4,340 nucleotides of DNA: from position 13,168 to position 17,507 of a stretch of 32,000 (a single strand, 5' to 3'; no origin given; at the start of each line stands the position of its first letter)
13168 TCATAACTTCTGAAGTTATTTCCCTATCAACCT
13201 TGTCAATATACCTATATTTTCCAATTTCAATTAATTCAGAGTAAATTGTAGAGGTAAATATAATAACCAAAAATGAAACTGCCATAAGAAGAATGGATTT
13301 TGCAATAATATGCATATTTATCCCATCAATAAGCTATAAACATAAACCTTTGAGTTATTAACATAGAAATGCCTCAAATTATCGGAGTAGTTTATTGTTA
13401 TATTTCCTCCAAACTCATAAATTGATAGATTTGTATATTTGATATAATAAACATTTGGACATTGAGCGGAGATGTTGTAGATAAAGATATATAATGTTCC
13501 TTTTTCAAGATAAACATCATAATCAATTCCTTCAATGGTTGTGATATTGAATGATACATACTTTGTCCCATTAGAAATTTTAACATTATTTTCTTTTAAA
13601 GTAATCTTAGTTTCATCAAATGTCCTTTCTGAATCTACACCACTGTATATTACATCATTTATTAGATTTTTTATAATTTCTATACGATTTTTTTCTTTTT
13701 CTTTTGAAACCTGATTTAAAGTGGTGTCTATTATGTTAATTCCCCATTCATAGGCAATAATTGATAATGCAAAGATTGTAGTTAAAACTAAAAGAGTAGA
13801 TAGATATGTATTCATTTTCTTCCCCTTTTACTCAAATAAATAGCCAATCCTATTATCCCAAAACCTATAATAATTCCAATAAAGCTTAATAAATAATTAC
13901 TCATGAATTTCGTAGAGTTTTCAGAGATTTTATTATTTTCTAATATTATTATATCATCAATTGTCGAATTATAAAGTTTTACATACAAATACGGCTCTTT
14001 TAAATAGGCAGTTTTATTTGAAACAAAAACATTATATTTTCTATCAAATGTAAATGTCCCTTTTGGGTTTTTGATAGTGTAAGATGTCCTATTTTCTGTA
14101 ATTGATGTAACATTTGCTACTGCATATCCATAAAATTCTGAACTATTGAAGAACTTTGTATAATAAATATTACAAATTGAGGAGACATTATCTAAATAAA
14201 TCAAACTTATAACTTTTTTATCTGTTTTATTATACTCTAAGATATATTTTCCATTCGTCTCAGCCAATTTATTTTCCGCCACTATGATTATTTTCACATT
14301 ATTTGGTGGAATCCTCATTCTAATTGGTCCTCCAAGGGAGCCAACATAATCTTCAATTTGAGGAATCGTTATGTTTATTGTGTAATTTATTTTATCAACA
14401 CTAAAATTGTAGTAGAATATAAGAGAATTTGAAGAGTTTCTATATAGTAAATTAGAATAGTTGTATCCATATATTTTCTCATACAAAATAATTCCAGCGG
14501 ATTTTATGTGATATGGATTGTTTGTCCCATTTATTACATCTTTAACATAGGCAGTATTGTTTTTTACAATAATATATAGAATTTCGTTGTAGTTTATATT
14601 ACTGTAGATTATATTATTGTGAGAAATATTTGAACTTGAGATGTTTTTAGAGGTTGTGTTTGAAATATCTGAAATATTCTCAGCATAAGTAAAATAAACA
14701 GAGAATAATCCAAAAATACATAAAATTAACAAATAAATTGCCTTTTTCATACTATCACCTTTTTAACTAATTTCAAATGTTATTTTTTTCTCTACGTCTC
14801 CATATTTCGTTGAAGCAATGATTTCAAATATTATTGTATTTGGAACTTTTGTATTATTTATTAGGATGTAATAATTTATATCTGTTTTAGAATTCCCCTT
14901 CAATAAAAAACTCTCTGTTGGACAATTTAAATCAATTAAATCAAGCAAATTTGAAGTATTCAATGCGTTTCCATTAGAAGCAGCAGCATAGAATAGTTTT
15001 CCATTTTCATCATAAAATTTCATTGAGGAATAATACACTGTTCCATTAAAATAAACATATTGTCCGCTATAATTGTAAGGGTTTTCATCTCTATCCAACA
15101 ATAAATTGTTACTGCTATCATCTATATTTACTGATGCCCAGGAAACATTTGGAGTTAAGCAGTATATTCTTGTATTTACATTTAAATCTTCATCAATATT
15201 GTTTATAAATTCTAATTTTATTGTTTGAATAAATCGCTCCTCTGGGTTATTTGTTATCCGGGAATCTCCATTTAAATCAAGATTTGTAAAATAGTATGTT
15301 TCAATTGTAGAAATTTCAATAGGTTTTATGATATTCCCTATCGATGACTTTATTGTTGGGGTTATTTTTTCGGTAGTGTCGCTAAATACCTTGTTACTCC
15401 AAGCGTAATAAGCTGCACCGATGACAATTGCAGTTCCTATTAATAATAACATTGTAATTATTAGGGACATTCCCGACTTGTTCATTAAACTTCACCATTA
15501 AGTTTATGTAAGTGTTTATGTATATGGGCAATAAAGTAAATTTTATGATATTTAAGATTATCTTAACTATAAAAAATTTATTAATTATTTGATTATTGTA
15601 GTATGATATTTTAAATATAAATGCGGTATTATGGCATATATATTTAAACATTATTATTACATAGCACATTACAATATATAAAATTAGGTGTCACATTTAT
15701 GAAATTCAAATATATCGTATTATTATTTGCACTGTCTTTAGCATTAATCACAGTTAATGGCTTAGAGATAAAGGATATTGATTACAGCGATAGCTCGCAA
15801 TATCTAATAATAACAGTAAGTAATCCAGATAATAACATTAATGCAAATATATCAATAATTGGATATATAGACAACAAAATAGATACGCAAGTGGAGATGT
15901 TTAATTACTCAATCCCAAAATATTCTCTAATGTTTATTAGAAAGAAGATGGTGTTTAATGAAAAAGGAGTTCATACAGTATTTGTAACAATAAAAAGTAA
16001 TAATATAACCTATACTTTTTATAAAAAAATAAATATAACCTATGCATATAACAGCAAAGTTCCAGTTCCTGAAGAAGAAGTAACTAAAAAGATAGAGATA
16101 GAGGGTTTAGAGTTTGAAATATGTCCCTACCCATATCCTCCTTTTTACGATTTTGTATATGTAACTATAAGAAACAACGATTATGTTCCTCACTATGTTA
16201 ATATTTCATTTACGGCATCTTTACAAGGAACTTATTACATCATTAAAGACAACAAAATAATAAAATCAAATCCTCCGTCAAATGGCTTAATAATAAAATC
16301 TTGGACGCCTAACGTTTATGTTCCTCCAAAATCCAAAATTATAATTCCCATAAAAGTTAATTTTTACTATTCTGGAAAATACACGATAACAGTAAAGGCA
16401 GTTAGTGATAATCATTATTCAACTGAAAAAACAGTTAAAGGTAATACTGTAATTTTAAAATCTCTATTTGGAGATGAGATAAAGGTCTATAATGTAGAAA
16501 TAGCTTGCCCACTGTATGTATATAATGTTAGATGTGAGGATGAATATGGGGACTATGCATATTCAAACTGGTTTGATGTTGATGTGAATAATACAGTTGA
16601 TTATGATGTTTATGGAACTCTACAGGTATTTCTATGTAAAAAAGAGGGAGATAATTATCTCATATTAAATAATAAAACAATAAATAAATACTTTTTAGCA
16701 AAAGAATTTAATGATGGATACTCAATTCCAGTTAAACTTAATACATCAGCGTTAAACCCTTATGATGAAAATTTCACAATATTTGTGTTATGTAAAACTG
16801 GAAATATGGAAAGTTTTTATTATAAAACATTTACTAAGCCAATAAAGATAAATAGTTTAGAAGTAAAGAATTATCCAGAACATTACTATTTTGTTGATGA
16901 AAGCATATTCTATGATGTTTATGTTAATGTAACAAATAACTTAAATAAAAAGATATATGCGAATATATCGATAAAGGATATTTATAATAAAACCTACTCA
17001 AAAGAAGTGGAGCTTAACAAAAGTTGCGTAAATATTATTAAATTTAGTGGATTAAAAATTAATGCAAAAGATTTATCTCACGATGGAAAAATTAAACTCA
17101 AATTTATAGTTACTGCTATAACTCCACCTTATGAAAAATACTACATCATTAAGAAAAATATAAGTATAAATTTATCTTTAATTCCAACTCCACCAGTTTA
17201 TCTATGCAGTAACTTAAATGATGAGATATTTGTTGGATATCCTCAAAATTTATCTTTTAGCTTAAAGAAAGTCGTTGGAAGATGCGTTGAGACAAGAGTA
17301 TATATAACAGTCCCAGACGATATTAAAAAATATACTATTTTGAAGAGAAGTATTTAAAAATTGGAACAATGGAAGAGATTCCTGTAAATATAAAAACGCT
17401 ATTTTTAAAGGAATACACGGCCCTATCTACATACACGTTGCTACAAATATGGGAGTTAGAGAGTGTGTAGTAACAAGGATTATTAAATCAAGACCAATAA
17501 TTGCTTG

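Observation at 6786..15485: Twelve-gene type IV pilus / Tad-like operon with many divergent prepilin-like genes and no recognisable characterised counterpart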

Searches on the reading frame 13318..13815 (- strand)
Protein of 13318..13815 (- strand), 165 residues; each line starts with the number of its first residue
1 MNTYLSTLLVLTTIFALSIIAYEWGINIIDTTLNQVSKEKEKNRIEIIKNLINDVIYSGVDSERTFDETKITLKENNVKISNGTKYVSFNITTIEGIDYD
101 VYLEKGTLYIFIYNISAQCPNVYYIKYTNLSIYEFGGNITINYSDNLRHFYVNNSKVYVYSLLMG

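Call 5: search_protein_families(library=pfam, max_evalue=0.1, proteins=[window:13318-13815:-])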
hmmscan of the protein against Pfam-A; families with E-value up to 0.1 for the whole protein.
window:13318-13815:- (165 aa): 1 family
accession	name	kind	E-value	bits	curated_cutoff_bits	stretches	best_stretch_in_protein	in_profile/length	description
PF06586.17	TraK_N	-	0.059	14.2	24.8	1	40-104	15-80/100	TraK N-terminal domain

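Call 79: predict_structure(protein=window:13318-13815:-)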
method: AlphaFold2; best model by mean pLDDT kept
length: 165 residues; sequences in the alignment: 1
mean_pLDDT: 48.4   pTM: 0.31
mean pLDDT of the five models: 48.4, 46.4, 39.7, 37.6, 32.3
residues with pLDDT >= 90: 1; 70-90: 26; 50-70: 38; < 50: 100
segments of 3 or more residues with pLDDT < 50: 40-96, 118-122, 131-165
pLDDT, mean of each block of 10 residues (from residue 1): 81 87 75 54 42 38 29 36 35 46 56 52 52 37 38 28 27
secondary structure, 60 per line:
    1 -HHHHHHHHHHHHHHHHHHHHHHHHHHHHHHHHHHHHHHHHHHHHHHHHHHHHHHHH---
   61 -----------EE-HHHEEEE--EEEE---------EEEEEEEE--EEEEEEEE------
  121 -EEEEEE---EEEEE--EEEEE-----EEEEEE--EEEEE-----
elements in order: H2-57 E78-81 E84-87 E97-104 E107-114 E122-127 E131-135 E138-142 E148-153 E156-160
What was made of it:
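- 13318..13815 (-): g3 = MJ1289, 165 aa. Pilin-like protein without a leader peptide: Met1 aligns with the +1 residue of the Alkanophagales homolog (MFRAEG|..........). The single-sequence AF2 model is poor (pLDDT 48) and shows only an N-terminal helix followed by strands (call 79).
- Tried and rejected: Single-sequence AF2 of g3 gave pLDDT 48, which is unusable beyond the N-terminal helix (call 79).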

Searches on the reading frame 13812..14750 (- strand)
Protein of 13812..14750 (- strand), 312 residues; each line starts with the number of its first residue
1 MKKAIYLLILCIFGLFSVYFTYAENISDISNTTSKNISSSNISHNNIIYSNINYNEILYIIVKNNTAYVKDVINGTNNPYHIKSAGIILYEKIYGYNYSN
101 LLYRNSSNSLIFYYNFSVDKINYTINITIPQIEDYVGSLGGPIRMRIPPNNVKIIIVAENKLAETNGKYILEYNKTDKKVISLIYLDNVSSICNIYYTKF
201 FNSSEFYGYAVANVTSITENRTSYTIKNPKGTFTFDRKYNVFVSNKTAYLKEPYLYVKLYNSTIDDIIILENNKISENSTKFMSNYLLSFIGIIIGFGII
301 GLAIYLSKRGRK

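Call 6: search_protein_families(library=pfam, max_evalue=0.1, proteins=[window:13812-14750:-])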
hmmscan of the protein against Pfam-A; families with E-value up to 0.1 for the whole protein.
window:13812-14750:- (312 aa): 0 families

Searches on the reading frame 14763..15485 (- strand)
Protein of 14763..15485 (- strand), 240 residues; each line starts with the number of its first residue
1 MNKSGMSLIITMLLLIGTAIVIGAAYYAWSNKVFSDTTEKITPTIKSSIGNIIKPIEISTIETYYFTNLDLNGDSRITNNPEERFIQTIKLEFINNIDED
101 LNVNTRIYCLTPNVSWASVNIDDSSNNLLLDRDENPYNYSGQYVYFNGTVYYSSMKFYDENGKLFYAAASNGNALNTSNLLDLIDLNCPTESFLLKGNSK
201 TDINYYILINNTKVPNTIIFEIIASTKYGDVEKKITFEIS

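Call 6: search_protein_families(library=pfam, max_evalue=0.1, proteins=[window:14763-15485:-])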
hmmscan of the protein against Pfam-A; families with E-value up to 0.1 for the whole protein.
window:14763-15485:- (240 aa): 0 families

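Call 35: find_homologous_proteins(query=window:14763-15485:-, max_evalue=0.001)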
Query window:14763-15485:- (240 aa): 13 proteins with E <= 0.001 among 269 candidates.
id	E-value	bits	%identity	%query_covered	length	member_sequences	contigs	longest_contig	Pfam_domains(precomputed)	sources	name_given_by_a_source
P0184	9.8e-136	469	90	100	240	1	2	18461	-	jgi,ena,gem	-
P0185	1.0e-134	465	89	100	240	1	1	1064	-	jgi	-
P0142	1.9e-130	451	90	95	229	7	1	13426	-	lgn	-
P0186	2.8e-130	451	87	100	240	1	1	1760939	-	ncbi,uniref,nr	ncbi:conserved hypothetical protein [Methanocaldococcus sp. FS406-22]|uniref:hypothetical protein n=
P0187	7.0e-130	449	89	95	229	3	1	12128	-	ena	-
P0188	2.1e-129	448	89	95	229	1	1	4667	-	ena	-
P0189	6.2e-129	446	86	99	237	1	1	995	-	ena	-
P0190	4.3e-126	437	83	100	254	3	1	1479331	-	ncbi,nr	ncbi:conserved protein of unknown function [Methanocaldococcus lauensis]|nr:conserved protein of unk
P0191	3.2e-122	424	80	100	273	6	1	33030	-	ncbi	-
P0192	7.1e-115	400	75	100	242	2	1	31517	-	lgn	-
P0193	3.0e-110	385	72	100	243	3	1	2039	-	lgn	-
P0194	8.4e-109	380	72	100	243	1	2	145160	-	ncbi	-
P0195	2.7e-107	376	74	100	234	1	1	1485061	-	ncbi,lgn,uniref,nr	ncbi:hypothetical protein [Methanocaldococcus fervens]|uniref:Uncharacterized protein n=1 Tax=Methan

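Call 40: search_solved_structures(query=A1, max_evalue=10)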
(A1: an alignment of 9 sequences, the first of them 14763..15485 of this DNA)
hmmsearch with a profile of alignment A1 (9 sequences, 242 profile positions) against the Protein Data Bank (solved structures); distinct sequences matched with E-value up to 10: 2.
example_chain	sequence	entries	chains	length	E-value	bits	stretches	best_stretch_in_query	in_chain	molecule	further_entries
9xqd_0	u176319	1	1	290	0.018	17.8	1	63-127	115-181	PHIKZ127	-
3gf8_A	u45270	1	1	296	0.14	14.9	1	139-192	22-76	putative polysaccharide binding proteins (DUF1812)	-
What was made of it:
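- Tried and rejected: PDB sequence search with the g1 profile gave nothing meaningful (call 40).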

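Call 43: search_protein_representatives(alignment_id=A1)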
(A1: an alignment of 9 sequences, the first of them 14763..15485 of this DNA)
Query: 9 sequences, 242 profile positions. Proteins with E-value up to 0.001 (for the whole library): 9; up to 1e-10: 6; up to 1e-30: 4. The best 9 are listed.
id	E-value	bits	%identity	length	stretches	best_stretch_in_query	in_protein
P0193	4.2e-136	468.5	-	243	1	1-242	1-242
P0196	7.7e-64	231.9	-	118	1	3-116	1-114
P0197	2.4e-31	125.5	-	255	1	3-232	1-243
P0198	6.7e-31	124.0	-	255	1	4-240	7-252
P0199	2.4e-22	96.0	-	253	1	4-229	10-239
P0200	5.1e-22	94.9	-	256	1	3-241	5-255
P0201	7.7e-06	42.0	-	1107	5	126-175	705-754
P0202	1.3e-05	41.3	-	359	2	3-64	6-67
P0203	1.6e-04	37.7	-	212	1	3-239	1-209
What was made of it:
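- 14763..15485 (-): g1 = MJ1291, 240 aa. Pilin-like first gene and candidate main filament subunit. Class III-type N-terminus MNKSG|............. The family is rare: 9 hits among 1.84 billion representatives (call 43).
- Tried and rejected: The exhaustive profile search found nine hits (call 43).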

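Call 45: find_homologous_proteins(query=A2, max_evalue=0.001)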
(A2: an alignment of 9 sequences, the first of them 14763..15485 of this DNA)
Query A2 (9 sequences) (240 aa, profile of the alignment): 20 proteins with E <= 0.001 among 8000 candidates.
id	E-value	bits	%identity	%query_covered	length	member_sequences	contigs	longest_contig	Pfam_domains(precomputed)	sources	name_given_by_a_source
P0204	9.9e-104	364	30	100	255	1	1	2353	-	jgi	-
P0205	2.8e-103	363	29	100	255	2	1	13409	-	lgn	-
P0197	4.1e-103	362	30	100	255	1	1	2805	-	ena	-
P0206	3.2e-100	353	26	100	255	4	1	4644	-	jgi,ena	-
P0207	3.9e-100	352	27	100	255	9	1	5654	-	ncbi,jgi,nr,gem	ncbi:MAG: hypothetical protein DRN91_06245 [Candidatus Alkanophagales archaeon]|nr:MAG: hypothetical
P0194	2.4e-98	346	72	100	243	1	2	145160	-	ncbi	-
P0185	3.5e-98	346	89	100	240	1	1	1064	-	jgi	-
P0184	6.6e-98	345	90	100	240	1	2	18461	-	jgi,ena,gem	-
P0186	7.2e-95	335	87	100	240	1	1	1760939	-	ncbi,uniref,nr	ncbi:conserved hypothetical protein [Methanocaldococcus sp. FS406-22]|uniref:hypothetical protein n=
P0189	8.4e-94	332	86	99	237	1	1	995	-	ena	-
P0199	5.0e-93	329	29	94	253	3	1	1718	-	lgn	-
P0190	2.3e-92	327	83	100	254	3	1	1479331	-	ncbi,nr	ncbi:conserved protein of unknown function [Methanocaldococcus lauensis]|nr:conserved protein of unk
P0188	2.4e-92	327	89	95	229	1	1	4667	-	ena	-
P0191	4.6e-92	326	80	100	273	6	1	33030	-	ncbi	-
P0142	4.6e-92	326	90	95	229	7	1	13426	-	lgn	-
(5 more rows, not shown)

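Call 46: find_encoding_contigs(protein=P0205, flank=10000, max_places=1)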
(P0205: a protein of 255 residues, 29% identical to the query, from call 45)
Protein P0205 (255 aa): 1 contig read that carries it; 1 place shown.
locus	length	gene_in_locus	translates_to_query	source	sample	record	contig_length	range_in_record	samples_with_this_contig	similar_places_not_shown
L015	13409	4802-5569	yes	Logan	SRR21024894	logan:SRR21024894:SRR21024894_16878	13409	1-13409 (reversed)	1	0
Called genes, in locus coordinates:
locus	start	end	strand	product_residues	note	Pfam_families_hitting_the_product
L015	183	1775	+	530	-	PF07790:Pilin_N (weak)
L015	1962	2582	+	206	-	PF01891:CbiM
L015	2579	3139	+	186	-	-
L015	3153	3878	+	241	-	PF02361:CbiQ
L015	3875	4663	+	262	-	PF00005:ABC_tran, PF02463:SMC_N (faint), PF13304:AAA_21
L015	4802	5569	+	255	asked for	-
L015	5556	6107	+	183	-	-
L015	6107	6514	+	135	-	PF23928:DUF7266 (faint)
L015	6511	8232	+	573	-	PF27713:UCP018868 (faint), PF00437:T2SSE, PF23989:PilB3_C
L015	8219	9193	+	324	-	PF00482:T2SSF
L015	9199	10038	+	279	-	PF00482:T2SSF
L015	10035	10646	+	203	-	-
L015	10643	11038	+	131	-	PF23959:DUF7288 (weak)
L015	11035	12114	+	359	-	-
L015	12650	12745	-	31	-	-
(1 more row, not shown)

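Call 47: find_encoding_contigs(protein=P0207, flank=10000, max_places=2)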
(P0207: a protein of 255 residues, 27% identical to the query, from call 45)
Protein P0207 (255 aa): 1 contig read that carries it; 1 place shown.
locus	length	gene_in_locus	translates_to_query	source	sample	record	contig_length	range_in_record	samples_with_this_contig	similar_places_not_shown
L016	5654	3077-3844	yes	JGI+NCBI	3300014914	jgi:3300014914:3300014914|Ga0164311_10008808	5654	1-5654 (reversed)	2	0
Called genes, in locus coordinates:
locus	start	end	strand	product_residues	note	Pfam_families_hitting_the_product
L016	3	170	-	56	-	?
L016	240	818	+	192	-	PF01891:CbiM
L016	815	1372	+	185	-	-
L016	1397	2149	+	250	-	PF02361:CbiQ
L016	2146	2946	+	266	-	PF00005:ABC_tran, PF02463:SMC_N (weak), PF13304:AAA_21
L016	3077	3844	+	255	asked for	-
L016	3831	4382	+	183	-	-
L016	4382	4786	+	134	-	-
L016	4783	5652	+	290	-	?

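Call 56: predict_structure(alignment_id=A3)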
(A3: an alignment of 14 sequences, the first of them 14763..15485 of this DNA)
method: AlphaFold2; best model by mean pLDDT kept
length: 240 residues; sequences in the alignment: 14
mean_pLDDT: 79.2   pTM: 0.68
mean pLDDT of the five models: 79.2, 78.0, 56.3, 55.9, 53.9
residues with pLDDT >= 90: 71; 70-90: 117; 50-70: 31; < 50: 21
segments of 3 or more residues with pLDDT < 50: 33-51
pLDDT, mean of each block of 10 residues (from residue 1): 57 75 69 44 35 77 81 79 85 93 93 88 87 82 84 77 87 81 67 94 91 90 92 92
secondary structure, 60 per line:
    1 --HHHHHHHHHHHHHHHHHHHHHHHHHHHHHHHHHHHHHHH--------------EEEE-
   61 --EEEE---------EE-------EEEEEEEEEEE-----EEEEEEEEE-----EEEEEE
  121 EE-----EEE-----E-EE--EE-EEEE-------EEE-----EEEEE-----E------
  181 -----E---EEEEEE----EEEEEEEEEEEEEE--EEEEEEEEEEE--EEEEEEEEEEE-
elements in order: H3-41 E56-59 E63-66 E85-95 E101-109 E115-122 E128-130 E145-148 E156-158 E164-168 E190-195 E200-213 E216-226 E229-239
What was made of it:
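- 14763..15485 (-): The AF2 model has pLDDT 79, with a helix at 3-41 and an all-beta head at 56-239 (call 56).
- g1 model with helix 3-41 plus a beta head, pLDDT 79: call 56.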

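Call 58: fold_search(model_id=the predicted structure, library=pdb)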
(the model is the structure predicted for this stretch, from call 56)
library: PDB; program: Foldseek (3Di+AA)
matches with E <= 10: 1705; with E <= 0.001: 15
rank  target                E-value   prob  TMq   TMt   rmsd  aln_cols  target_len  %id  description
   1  3frp_G                3.9e-05  1.00  0.36  0.40   6.0       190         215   10  Crystal Structure of Cobra Venom Factor, a Co-factor for C3- and C5 convertase CVFBb (released 2009-04-28)
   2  5l7u_B                8.4e-05  1.00  0.31  0.15  12.0       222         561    9  Crystal structure of BvGH123 with bound GalNAc (released 2017-03-22)
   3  3hrz_B                1.1e-04  1.00  0.34  0.35   6.4       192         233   11  Cobra Venom Factor (CVF) in complex with human factor B (released 2009-07-07)
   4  5l7v_B                1.2e-04  1.00  0.31  0.14  12.3       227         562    8  Crystal Structure of BvGH123 with bond transition state analog Galthiazoline. (released 2017-03-22)
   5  5l7r_A                1.8e-04  1.00  0.32  0.15  11.7       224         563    9  Crystal structure of BvGH123 (released 2017-03-22)
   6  2qki_E                1.9e-04  1.00  0.35  0.45   6.2       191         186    8  Human C3c in complex with the inhibitor compstatin (released 2007-08-14)
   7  5l7u_A                2.5e-04  1.00  0.30  0.15  11.1       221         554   10  Crystal structure of BvGH123 with bound GalNAc (released 2017-03-22)
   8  5fqe_A                4.3e-04  1.00  0.29  0.13  13.7       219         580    9  The details of glycolipid glycan hydrolysis by the structural analysis of a family 123 glycoside hydrolase from Clostr (released 2016-03-30)
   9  8p4l_A                5.4e-04  1.00  0.29  0.15  10.6       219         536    6  Beta-N-acetylgalactosaminidase from Niabella aurantiaca (released 2024-01-17)
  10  2a74_B                5.7e-04  1.00  0.35  0.45   5.6       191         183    8  Human Complement Component C3c (released 2005-09-27)
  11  8k2g_A                6.3e-04  0.93  0.24  0.13  15.3       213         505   11  Crystal structure of Group 1 Oligosaccharide-releasing beta-N-acetylgalactosaminidase NgaCa from Cohnella abietis, apo (released 2024-04-24)
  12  5fqg_A                7.1e-04  1.00  0.29  0.13  13.3       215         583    8  The details of glycolipid glycan hydrolysis by the structural analysis of a family 123 glycoside hydrolase from Clostr (released 2016-03-30)
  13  5jpm_B                7.5e-04  1.00  0.33  0.12   7.3       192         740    6  Structure of the complex of human complement C4 with MASP-2 rebuilt using iMDFF (released 2016-08-10)
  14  8beg_B                7.5e-04  0.84  0.18  0.09  13.7       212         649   10  Structure of Ig-like domains from PrgB (released 2022-11-30)
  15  1fie_A                9.8e-04  1.00  0.30  0.11  10.7       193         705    8  RECOMBINANT HUMAN COAGULATION FACTOR XIII (released 1997-02-12)
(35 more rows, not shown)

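Call 74: find_related_loci(query=A4, collection=metagenome_contigs, flank=10000)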
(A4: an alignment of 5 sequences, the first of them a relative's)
Query A4 (255 aa) in metagenome_contigs; peptide patterns used: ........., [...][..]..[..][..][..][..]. (x = any residue, [..] = any of these).
288 stretches matched a pattern; 4 encode a relative of the query (tblastn E <= 1e-3); 4 distinct loci.
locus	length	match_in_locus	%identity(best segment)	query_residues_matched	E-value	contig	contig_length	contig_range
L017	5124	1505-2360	37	2-254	8e-54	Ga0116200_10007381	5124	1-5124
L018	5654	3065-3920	35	2-254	8e-53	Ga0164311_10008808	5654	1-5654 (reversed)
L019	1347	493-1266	34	2-254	5e-51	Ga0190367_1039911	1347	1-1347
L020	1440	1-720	33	20-254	2e-43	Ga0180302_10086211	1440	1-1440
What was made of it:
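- Tried and rejected: Alignment A4 found only four more Alkanophagales-like contigs (call 74).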

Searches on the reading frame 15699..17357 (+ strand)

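Call 6: search_protein_families(library=pfam, max_evalue=0.1, proteins=[window:15699-17357:+])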
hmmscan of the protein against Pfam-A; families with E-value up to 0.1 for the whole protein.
window:15699-17357:+ (552 aa): 1 family
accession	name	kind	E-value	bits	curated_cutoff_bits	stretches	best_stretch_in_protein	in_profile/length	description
PF22721.1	TBP-TOTE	-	0.022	14.8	27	0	380-404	18-42/78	TATA-binding-like protein domain of the TOTE conflict systems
